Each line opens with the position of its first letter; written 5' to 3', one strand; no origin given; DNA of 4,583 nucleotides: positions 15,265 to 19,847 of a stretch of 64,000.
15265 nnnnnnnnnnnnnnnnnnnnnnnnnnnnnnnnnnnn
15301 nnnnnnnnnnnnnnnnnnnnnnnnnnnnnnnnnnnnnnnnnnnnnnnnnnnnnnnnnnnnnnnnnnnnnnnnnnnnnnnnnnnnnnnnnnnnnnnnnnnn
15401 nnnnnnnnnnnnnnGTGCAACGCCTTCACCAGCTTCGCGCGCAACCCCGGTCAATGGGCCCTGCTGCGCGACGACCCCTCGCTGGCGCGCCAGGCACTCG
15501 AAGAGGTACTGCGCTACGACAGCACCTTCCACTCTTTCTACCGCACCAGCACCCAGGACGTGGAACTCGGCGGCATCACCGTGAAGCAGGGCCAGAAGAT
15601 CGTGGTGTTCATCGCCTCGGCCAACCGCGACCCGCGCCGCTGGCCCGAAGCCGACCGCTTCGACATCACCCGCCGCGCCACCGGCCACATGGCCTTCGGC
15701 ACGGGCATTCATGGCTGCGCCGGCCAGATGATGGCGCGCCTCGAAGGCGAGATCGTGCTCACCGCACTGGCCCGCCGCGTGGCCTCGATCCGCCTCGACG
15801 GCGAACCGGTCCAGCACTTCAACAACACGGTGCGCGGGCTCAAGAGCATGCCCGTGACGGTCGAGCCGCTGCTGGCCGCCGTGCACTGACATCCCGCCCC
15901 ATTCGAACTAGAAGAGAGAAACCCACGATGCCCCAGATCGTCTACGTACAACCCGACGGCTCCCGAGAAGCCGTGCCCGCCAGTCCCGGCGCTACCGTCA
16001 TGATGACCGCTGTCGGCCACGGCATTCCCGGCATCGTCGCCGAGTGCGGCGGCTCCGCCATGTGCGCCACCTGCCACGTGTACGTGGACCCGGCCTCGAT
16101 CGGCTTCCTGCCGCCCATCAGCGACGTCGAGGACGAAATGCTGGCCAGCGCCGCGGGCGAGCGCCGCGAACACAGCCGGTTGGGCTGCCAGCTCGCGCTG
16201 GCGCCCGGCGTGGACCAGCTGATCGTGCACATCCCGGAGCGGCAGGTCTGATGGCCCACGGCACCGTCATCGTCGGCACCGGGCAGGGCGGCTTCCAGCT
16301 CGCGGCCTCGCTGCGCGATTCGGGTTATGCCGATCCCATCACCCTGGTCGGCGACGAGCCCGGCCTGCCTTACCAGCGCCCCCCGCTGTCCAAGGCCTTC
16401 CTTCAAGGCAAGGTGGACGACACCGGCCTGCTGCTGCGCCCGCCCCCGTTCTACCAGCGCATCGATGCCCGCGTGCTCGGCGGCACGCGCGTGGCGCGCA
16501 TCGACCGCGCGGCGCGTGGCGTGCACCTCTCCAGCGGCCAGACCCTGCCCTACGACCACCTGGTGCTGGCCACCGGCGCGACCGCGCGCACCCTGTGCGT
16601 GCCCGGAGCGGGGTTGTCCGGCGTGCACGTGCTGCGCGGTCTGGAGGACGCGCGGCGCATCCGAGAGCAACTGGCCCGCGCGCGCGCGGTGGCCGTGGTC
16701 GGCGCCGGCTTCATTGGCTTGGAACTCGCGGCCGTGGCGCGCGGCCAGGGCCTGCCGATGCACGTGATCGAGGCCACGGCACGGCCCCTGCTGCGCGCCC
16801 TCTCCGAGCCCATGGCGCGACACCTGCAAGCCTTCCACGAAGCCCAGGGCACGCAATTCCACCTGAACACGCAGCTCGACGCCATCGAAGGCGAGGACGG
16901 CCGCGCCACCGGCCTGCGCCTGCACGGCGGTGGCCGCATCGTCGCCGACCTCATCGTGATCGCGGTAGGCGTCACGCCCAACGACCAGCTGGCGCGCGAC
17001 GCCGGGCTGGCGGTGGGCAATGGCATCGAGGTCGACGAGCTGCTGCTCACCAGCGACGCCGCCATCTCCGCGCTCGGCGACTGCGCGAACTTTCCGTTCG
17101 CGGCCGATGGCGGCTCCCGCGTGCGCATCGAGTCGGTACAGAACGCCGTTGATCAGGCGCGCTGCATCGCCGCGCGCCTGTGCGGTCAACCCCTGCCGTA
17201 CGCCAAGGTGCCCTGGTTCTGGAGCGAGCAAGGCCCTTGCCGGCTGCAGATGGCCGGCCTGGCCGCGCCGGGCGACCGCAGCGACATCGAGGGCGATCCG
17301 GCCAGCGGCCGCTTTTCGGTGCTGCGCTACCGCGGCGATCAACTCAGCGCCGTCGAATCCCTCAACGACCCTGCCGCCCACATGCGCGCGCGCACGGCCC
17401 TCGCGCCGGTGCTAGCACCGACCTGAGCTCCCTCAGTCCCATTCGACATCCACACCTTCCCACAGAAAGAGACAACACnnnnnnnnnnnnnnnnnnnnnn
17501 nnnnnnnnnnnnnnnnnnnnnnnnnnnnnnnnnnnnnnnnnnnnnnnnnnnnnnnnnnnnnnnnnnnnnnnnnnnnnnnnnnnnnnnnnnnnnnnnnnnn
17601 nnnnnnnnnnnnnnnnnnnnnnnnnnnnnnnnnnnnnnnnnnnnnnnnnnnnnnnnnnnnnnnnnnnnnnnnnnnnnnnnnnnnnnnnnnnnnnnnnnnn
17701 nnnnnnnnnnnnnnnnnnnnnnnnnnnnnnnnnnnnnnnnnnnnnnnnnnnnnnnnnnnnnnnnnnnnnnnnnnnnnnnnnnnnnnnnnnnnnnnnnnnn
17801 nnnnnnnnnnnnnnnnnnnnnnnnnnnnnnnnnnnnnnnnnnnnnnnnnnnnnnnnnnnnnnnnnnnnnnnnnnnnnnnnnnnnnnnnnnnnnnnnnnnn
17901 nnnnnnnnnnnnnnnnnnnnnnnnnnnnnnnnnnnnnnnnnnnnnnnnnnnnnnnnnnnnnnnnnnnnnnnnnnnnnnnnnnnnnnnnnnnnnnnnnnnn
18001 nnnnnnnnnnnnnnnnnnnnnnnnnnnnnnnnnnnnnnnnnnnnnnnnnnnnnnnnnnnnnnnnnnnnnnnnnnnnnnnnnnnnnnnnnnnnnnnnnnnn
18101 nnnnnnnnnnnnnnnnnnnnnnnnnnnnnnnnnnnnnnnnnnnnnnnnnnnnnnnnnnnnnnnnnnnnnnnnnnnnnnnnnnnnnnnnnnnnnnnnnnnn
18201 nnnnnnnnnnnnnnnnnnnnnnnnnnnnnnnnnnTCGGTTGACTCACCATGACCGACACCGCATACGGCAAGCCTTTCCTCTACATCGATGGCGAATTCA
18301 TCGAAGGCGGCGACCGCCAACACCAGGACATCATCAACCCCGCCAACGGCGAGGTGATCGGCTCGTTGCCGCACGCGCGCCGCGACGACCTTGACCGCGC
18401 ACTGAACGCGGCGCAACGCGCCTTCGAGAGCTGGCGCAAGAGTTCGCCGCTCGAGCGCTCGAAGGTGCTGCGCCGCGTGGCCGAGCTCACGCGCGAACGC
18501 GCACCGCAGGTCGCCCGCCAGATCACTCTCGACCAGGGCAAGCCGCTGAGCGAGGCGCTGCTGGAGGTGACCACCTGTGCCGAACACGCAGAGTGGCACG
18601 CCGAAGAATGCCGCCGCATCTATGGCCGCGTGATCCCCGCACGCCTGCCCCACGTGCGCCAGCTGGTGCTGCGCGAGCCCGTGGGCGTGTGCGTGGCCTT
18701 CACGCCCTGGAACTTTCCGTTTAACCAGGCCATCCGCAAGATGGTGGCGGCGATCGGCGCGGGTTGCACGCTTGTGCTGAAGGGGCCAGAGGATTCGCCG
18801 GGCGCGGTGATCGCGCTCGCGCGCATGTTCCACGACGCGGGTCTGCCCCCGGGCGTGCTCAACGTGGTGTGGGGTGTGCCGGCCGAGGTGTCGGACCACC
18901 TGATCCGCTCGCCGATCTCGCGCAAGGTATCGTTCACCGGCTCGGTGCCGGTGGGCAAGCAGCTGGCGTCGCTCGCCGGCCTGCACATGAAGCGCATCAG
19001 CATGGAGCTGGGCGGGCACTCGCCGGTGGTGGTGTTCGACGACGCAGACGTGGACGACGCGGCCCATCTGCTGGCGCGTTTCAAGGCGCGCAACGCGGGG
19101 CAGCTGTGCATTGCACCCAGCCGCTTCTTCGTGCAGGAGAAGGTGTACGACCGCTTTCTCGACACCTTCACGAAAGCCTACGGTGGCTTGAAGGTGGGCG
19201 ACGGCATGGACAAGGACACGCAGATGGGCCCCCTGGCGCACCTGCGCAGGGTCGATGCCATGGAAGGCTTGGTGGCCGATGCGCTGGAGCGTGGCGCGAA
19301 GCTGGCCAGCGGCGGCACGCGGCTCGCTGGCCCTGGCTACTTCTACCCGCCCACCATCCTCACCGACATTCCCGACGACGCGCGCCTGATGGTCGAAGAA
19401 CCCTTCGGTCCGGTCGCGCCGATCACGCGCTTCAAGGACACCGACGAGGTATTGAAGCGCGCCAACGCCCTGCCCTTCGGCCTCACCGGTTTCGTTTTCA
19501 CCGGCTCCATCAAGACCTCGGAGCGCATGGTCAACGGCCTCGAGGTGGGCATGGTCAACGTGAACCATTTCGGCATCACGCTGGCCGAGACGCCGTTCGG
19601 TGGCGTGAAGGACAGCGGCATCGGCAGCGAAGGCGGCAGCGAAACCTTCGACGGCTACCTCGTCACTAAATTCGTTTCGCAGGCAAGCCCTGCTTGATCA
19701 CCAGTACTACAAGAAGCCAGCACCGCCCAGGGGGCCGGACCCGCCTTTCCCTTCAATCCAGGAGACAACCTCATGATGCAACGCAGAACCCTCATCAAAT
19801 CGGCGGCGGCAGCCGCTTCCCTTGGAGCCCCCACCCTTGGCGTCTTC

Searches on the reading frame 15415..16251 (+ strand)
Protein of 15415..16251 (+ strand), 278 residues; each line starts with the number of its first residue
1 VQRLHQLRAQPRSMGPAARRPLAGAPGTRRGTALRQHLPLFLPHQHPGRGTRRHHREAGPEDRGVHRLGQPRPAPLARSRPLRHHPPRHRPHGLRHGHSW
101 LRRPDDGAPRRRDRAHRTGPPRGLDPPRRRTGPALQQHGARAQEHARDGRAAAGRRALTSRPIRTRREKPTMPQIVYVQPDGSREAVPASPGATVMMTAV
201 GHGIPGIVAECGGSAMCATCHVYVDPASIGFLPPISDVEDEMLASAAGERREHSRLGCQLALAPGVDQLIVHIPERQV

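Call 3: search_protein_families(library=pfam, proteins=[window:15415-16251:+])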
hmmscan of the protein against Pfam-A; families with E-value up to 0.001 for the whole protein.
window:15415-16251:+ (278 aa): 1 family
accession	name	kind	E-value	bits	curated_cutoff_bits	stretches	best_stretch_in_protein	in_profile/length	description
PF00111.32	Fer2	-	1.3e-07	31.9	21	1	179-260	2-74/77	2Fe-2S iron-sulfur cluster binding domain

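Call 8: search_protein_families(library=ncbifam, proteins=[window:15415-16251:+])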
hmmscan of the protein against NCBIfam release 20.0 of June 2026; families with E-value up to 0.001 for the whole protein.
window:15415-16251:+ (278 aa): 2 families
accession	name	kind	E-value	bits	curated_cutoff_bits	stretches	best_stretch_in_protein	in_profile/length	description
TIGR02007.1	fdx_isc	equivalog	1.9e-09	37.7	132.1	1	180-275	13-101/110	ISC system 2Fe-2S type ferredoxin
TIGR01941.1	nqrF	equivalog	0.00057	18.9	295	1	186-263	43-113/405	NADH:ubiquinone reductase (Na(+)-transporting) subunit F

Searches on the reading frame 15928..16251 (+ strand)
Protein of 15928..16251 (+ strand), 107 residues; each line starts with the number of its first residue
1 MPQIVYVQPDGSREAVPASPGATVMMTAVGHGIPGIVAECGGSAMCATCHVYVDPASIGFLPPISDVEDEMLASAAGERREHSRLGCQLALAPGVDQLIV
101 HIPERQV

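Call 68: search_solved_structures(query=window:15928-16251:+, max_evalue=1e-8)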
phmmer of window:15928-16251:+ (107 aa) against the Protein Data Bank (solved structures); distinct sequences matched with E-value up to 1e-8: 29.
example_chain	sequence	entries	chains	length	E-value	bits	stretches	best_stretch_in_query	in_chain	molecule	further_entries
4ltu_A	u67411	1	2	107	1.3e-32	115.2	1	1-106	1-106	Ferredoxin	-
1e9m_A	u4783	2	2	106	1.5e-25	92.5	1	3-107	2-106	FERREDOXIN VI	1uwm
1oqq_A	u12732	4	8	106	3.6e-25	91.3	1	3-106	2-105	Putidaredoxin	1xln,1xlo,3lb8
3w9c_B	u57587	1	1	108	9.3e-25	89.9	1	3-106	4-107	Putidaredoxin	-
1oqr_A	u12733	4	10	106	9.9e-25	89.9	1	3-106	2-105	Putidaredoxin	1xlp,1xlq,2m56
4jwu_C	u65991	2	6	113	1.1e-24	89.8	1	1-106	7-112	Putidaredoxin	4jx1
1gpx_A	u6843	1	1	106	1.9e-24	88.9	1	3-106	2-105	PUTIDAREDOXIN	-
6nbl_C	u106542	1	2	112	2.1e-24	88.8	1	3-106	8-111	Putidaredoxin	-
1r7s_A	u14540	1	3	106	3.7e-24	88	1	3-106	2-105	Putidaredoxin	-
5gxg_B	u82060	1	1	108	4.9e-24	87.6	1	3-106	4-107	Putidaredoxin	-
1pdx_A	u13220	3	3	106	5.2e-24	87.5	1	3-106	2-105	PROTEIN (PUTIDAREDOXIN) | Putidaredoxin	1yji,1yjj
1put_A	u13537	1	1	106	5.2e-24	87.5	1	3-106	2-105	PUTIDAREDOXIN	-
4jws_C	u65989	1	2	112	5.5e-24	87.4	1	3-106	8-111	Putidaredoxin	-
3hui_A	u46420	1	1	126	1.5e-20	76.4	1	2-106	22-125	Ferredoxin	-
9q36_A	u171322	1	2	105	2.1e-19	72.7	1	2-103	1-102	Terpredoxin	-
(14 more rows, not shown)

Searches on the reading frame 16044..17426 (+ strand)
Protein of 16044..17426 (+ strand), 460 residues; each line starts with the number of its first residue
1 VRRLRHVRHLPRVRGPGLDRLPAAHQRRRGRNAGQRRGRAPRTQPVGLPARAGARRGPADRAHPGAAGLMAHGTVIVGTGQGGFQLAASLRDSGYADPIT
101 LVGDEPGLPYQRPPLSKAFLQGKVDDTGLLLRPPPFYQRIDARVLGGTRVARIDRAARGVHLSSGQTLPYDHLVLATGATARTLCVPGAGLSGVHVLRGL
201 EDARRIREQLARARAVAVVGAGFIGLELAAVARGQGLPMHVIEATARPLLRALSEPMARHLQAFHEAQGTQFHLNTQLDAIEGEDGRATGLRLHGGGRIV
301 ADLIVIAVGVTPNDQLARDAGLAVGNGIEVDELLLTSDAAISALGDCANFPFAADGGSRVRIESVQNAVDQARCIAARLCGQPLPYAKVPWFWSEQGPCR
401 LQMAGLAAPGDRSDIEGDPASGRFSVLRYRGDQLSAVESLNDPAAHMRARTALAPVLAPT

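Call 3: search_protein_families(library=pfam, proteins=[window:16044-17426:+])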
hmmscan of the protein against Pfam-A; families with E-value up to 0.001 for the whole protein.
window:16044-17426:+ (460 aa): 5 families
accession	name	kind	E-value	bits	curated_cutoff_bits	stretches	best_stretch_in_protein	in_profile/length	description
PF07992.20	Pyr_redox_2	-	3.2e-63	214.3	26.1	1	74-372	3-291/291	Pyridine nucleotide-disulphide oxidoreductase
PF14759.12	Reductase_C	-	1.3e-17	64.5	25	1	391-454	1-64/85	Reductase C-terminal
PF00070.33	Pyr_redox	-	3.9e-16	59.8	22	1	216-294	2-80/82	Pyridine nucleotide-disulphide oxidoreductase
PF01266.30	DAO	-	2.2e-06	27.9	27.9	0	258-319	152-212/353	FAD dependent oxidoreductase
PF13450.12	NAD_binding_8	-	0.00026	21.6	21.9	0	218-256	1-39/68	NAD(P)-binding Rossmann-like domain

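Call 8: search_protein_families(library=ncbifam, proteins=[window:16044-17426:+])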
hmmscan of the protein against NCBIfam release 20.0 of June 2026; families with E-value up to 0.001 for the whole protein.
window:16044-17426:+ (460 aa): 44 families (the best 25 are shown)
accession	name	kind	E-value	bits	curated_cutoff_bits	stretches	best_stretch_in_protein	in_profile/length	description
NF042949.2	3PPDioc_HcaD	equivalog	1.2e-83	281.1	450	1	74-449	4-373/386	3-phenylpropionate/cinnamic acid dioxygenase ferredoxin--NAD(+) reductase subunit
NF041682.1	ant_diox_AndAa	equivalog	4e-80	269.5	650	1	73-441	5-372/406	anthranilate 1,2-dioxygenase system ferredoxin--NAD(+) reductase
NF007286.0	PRK09754.1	equivalog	1.7e-68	231.2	447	1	74-423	6-349/400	phenylpropionate dioxygenase ferredoxin reductase subunit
TIGR02374.1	nitri_red_nirB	equivalog_domain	2.5e-53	181.6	578.35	1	75-386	2-309/794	nitrite reductase large subunit NirB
NF003437.0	PRK04965.1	equivalog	2.3e-46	158.5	392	1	70-350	1-277/378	NADH:flavorubredoxin reductase NorW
NF045765.1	PhenlGlyoxDHPadH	equivalog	8.3e-38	130.3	475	1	75-382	6-310/416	NADH-dependent phenylglyoxylate dehydrogenase subunit epsilon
NF011565.0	PRK14989.1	subfamily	6e-36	123.8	883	1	75-350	7-285/847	nitrite reductase large subunit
TIGR03385.1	CoA_CoA_reduc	equivalog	1.2e-31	109.9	578.8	1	75-381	3-315/439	CoA-disulfide reductase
NF046103.1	NOXase_Strep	equivalog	8e-28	97.6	600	1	134-384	62-316/442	H2O-forming NADH oxidase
NF007123.0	PRK09564.1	equivalog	5.4e-27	94.6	458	1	150-383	79-318/444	CoA-disulfide reductase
TIGR01350.1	lipoamide_DH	equivalog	6.4e-18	64.7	408.8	1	166-372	128-333/461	dihydrolipoyl dehydrogenase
NF004776.0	PRK06116.1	equivalog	2.9e-16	59.5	480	1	160-349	123-306/450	glutathione-disulfide reductase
TIGR02053.1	MerA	equivalog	4.6e-16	58.9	454.45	1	158-349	117-309/465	mercury(II) reductase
TIGR03169.1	Nterm_to_SelD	hypoth_equivalog_domain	5.2e-16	58.9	310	1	148-350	74-284/365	pyridine nucleotide-disulfide oxidoreductase family protein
NF004991.0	PRK06370.1-3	subfamily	7.1e-16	57.8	620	1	164-373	159-367/509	FAD-containing oxidoreductase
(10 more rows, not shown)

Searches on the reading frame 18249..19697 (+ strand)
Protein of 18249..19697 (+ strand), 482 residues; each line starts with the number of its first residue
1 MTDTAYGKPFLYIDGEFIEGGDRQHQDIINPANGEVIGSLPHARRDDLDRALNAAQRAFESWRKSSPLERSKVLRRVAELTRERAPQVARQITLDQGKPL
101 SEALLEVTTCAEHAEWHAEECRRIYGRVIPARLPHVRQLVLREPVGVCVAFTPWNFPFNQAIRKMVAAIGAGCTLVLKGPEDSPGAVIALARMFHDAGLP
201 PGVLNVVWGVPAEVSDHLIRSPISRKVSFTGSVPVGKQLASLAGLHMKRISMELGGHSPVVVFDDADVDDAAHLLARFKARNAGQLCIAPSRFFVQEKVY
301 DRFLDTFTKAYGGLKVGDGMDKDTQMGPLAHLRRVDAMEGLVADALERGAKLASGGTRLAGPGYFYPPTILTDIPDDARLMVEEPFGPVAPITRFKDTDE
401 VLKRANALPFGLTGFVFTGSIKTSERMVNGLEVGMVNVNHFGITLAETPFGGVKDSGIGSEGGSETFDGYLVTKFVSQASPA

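Call 3: search_protein_families(library=pfam, proteins=[window:18249-19697:+])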
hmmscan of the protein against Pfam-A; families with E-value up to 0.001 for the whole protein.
window:18249-19697:+ (482 aa): 1 family
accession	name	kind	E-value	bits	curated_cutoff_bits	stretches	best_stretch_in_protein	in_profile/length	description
PF00171.27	Aldedh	-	3.8e-155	517.4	23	1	20-476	4-461/461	Aldehyde dehydrogenase family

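Call 8: search_protein_families(library=ncbifam, proteins=[window:18249-19697:+])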
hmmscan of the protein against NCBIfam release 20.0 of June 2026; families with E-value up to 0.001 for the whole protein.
window:18249-19697:+ (482 aa): 42 families (the best 25 are shown)
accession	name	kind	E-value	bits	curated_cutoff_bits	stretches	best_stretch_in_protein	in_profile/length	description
TIGR01780.1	SSADH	subfamily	2.8e-140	468.2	646.35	1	29-474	2-448/448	succinate-semialdehyde dehydrogenase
NF008415.0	PRK11241.1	equivalog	3e-128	428.5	828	1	11-476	13-478/482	NADP-dependent succinate-semialdehyde dehydrogenase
TIGR01804.1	BADH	equivalog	1e-122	410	668.6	1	12-471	1-464/467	betaine-aldehyde dehydrogenase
NF010000.0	PRK13473.1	subfamily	2.2e-117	392.6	615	1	11-477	5-471/475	aminobutyraldehyde dehydrogenase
NF009725.0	PRK13252.1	equivalog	3.3e-116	388.6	593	1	10-476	8-477/488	betaine-aldehyde dehydrogenase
TIGR02299.1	HpaE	equivalog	5.7e-109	364.9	638.35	1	11-478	3-476/488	5-carboxymethyl-2-hydroxymuconate semialdehyde dehydrogenase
NF007497.0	PRK10090.1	equivalog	9e-107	357.8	500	1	11-476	9-475/480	aldehyde dehydrogenase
NF045735.1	PaDhStyDPseudo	equivalog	1.9e-105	353.3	850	1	11-477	5-480/483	phenylacetaldehyde dehydrogenase StyD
NF040648.1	lactal_redase_Meth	equivalog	2.1e-104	350.1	650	1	12-466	2-450/463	lactaldehyde dehydrogenase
NF006916.0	PRK09407.1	equivalog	8.1e-102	341.5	521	1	21-477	31-491/526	succinic semialdehyde dehydrogenase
NF006915.0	PRK09406.1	equivalog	9.4e-102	341.2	730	1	28-463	5-441/457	NADP-dependent succinic semialdehyde dehydrogenase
NF042993.1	AlphKGSA_gudD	equivalog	2.5e-93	313.4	770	1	12-462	7-464/481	alpha-ketoglutaric semialdehyde dehydrogenase GucD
TIGR03250.1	PhnAcAld_DH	equivalog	3e-92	309.7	635.65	1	25-472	18-464/472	phosphonoacetaldehyde dehydrogenase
NF052305.1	DioxValDhHalo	equivalog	7.4e-91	305.4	750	1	12-476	8-479/483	2,5-dioxovalerate dehydrogenase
NF002852.0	PRK03137.1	subfamily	2.1e-90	304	648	1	11-476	39-510/514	L-glutamate gamma-semialdehyde dehydrogenase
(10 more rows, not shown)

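Call 55: search_solved_structures(query=window:18249-19697:+, max_evalue=1e-90)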
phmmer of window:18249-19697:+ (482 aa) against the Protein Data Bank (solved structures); distinct sequences matched with E-value up to 1e-90: 17.
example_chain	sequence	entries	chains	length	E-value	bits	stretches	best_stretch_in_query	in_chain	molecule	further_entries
5vbf_A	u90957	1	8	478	9.3e-192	641.2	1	8-479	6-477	NAD-dependent succinate-semialdehyde dehydrogenase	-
5x5t_A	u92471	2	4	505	8.7e-150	502.8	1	6-477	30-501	Alpha-ketoglutaric semialdehyde dehydrogenase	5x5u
9zh8_A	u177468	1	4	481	2.4e-149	501.4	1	3-477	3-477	Aldehyde dehydrogenase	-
3jz4_A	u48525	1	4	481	4.5e-120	404.9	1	11-476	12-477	Succinate-semialdehyde dehydrogenase [NADP+]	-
8of1_A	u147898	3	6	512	3.6e-116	392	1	23-477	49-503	Succinate-semialdehyde dehydrogenase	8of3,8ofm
4v6h_A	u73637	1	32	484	3.2e-111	375.7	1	10-477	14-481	Succinate-semialdehyde dehydrogenase (NADP+)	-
8s33_A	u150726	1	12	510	3.7e-106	359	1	11-476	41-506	Succinate-semialdehyde dehydrogenase [NAD(P)+]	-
3ek1_A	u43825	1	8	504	9.7e-105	354.3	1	8-479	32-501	Aldehyde dehydrogenase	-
2w8n_A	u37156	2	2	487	2.1e-100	340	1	28-477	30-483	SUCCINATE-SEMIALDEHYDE DEHYDROGENASE, MITOCHONDRIAL | SUCCINIC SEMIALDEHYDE DEHYDROGENASE MITOCHONDRIAL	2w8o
2w8p_A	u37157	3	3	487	3.9e-99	335.8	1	28-477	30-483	SUCCINIC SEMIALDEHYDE DEHYDROGENASE MITOCHONDRIAL | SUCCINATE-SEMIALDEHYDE DEHYDROGENASE, MITOCHONDRIAL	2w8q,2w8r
8c54_A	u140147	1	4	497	5.7e-99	335.2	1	11-477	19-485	Succinate semialdehyde dehydrogenase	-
4qet_A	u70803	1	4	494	2e-94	320.3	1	11-475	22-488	Aldehyde dehydrogenase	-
5gtk_A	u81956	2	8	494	2.8e-94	319.8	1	11-475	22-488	Betaine-aldehyde dehydrogenase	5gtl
5gt6_A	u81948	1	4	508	3.1e-94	319.7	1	11-475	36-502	Betaine-aldehyde dehydrogenase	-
6wsa_A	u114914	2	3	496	5.1e-94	318.9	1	5-476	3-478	NAD/NADP-dependent betaine aldehyde dehydrogenase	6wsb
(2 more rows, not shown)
